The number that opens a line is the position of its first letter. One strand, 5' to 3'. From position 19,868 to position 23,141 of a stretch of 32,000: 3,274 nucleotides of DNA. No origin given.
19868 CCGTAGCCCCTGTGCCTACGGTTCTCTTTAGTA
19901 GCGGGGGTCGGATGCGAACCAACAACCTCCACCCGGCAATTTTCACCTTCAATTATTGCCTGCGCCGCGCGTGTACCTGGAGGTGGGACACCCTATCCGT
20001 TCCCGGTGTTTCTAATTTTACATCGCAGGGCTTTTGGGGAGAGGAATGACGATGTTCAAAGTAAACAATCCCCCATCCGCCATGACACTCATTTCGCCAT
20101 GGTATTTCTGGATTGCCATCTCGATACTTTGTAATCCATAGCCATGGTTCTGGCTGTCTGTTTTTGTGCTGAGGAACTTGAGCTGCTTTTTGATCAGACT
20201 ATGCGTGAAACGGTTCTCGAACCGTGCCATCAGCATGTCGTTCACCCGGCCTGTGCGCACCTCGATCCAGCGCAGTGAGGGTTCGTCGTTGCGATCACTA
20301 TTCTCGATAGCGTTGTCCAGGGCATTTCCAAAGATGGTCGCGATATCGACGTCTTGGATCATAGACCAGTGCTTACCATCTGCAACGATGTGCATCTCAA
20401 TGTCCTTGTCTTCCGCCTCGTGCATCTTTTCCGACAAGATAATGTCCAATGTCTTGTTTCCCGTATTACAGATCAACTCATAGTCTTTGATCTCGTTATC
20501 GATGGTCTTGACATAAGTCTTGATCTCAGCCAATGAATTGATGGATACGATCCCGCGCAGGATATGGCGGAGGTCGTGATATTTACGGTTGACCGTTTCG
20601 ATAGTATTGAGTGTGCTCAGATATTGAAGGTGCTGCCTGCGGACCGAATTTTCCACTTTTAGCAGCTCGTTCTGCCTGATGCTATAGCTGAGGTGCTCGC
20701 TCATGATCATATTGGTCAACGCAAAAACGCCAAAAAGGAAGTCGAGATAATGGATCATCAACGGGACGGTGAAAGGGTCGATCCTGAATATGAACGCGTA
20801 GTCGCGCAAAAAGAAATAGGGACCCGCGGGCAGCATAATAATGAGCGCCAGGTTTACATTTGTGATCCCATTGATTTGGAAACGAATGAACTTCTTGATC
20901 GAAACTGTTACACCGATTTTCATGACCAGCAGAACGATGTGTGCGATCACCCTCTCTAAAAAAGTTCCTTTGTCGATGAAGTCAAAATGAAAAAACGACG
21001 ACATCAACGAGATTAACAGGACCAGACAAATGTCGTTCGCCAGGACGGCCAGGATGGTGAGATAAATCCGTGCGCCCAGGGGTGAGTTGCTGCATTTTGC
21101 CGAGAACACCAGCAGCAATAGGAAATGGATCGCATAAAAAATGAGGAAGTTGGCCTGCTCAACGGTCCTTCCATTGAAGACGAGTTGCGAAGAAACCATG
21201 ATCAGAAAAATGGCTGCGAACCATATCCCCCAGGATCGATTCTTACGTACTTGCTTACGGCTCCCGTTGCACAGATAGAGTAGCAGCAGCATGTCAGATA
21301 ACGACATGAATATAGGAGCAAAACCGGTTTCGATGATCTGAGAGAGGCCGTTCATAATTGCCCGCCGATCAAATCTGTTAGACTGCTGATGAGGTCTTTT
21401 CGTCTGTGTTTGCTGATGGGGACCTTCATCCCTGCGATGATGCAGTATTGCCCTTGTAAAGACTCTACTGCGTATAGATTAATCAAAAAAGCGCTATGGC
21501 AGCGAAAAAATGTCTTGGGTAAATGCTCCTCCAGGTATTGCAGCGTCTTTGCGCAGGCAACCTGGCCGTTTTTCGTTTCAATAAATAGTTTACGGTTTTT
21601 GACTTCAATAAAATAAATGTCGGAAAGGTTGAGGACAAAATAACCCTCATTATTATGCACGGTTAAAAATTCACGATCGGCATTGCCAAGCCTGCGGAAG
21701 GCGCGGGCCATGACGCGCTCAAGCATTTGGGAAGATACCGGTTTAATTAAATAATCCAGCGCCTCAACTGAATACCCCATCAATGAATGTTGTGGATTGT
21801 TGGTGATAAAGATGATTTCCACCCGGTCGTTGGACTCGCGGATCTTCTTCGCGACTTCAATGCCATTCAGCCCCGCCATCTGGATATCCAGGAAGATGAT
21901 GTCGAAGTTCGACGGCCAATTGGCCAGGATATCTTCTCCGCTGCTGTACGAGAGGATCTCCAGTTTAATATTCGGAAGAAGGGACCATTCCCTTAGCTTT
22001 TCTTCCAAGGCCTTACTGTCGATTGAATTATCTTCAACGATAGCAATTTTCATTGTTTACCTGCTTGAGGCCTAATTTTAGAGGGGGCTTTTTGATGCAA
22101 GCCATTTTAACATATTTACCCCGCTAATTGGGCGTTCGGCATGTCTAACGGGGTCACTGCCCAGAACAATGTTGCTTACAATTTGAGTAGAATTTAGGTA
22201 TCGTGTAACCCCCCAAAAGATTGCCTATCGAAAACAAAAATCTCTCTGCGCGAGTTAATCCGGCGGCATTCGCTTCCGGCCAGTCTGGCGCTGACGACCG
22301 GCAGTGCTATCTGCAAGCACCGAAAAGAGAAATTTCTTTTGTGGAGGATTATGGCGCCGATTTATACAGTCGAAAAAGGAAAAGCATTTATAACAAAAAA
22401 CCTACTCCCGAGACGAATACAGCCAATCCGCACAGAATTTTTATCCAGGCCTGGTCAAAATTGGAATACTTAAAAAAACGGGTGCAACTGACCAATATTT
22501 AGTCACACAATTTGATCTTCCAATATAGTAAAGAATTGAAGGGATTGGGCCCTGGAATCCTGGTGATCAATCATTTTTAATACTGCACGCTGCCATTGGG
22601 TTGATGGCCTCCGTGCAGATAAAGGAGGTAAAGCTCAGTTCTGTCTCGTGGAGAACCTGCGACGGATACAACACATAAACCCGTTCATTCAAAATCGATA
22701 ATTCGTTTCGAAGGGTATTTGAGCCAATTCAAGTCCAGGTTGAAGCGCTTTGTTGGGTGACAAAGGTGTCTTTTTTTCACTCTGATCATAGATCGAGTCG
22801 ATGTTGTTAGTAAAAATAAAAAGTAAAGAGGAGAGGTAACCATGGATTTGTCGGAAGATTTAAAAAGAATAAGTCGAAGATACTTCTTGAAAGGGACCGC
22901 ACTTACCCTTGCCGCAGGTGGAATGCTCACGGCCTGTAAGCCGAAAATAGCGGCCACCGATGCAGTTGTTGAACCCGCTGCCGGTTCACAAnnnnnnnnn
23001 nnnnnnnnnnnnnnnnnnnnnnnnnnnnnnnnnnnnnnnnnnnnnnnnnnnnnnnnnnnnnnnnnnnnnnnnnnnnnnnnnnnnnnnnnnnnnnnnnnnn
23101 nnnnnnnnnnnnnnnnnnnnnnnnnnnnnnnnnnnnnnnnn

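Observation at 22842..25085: Tat-exported lipoprotein version of a three-cofactor enoate/dienoyl-CoA-reductase-like enzyme with non-canonical catalytic residues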

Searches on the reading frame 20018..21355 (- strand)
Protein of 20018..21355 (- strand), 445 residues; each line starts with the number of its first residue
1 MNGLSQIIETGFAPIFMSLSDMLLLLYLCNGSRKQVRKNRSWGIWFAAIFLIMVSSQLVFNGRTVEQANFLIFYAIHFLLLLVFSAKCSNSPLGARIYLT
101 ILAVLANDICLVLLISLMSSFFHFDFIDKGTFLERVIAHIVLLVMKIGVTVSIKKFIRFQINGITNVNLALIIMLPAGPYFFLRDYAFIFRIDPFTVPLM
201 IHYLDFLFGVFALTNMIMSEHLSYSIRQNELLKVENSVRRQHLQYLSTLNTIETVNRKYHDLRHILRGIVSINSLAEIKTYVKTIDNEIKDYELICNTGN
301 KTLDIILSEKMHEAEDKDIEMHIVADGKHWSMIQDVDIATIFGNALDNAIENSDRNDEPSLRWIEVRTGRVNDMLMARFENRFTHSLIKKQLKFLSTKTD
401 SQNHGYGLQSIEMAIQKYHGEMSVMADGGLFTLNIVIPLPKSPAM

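Call 37: search_protein_families(library=pfam, proteins=[window:20018-21355:-], max_evalue=0.001)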
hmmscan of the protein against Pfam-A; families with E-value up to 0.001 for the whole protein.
window:20018-21355:- (445 aa): 1 family
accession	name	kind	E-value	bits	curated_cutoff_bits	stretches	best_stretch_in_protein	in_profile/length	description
PF14501.12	HATPase_c_5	-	2.1e-22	79.4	22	1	333-438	1-102/102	GHKL domain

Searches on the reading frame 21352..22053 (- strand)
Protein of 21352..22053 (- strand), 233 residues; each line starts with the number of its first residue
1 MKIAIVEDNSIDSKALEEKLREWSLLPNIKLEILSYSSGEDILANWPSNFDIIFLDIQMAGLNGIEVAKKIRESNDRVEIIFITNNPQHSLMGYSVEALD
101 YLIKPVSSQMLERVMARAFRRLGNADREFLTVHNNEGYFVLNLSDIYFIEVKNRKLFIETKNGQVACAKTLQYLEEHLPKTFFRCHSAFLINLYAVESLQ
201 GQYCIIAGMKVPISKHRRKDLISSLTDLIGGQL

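Call 37: search_protein_families(library=pfam, proteins=[window:21352-22053:-], max_evalue=0.001)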
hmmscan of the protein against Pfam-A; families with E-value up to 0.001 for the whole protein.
window:21352-22053:- (233 aa): 2 families
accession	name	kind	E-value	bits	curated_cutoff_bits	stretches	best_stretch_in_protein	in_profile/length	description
PF04397.21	LytTR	-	1.4e-18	67.3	22.6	1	138-222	3-94/98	LytTr DNA-binding domain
PF00072.30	Response_reg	-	1.3e-15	58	30.2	1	3-112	1-107/111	Response regulator receiver domain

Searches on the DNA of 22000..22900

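Call 41: search_rna_families(source=window, start=22000, end=22900, threshold=evalue, max_evalue=1)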
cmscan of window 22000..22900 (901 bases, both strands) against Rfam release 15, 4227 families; matches with E-value up to 1: 0.
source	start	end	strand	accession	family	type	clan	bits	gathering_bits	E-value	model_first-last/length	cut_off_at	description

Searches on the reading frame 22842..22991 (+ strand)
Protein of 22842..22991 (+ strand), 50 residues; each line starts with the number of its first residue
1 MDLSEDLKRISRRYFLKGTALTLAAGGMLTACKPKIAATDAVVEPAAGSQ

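Call 64: search_protein_families(library=ncbifam, proteins=[window:22842-22991:+], max_evalue=1)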
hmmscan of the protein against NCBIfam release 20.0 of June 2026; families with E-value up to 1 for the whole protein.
seq(50 aa): 2 families
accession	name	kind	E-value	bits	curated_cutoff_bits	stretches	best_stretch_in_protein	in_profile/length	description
TIGR02811.1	formate_TAT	hypoth_equivalog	0.00013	22.3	48.45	1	6-46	5-44/66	formate dehydrogenase region TAT target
TIGR01409.1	TAT_signal_seq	domain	0.00015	22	16.7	1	10-36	1-26/29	twin-arginine translocation signal domain-containing protein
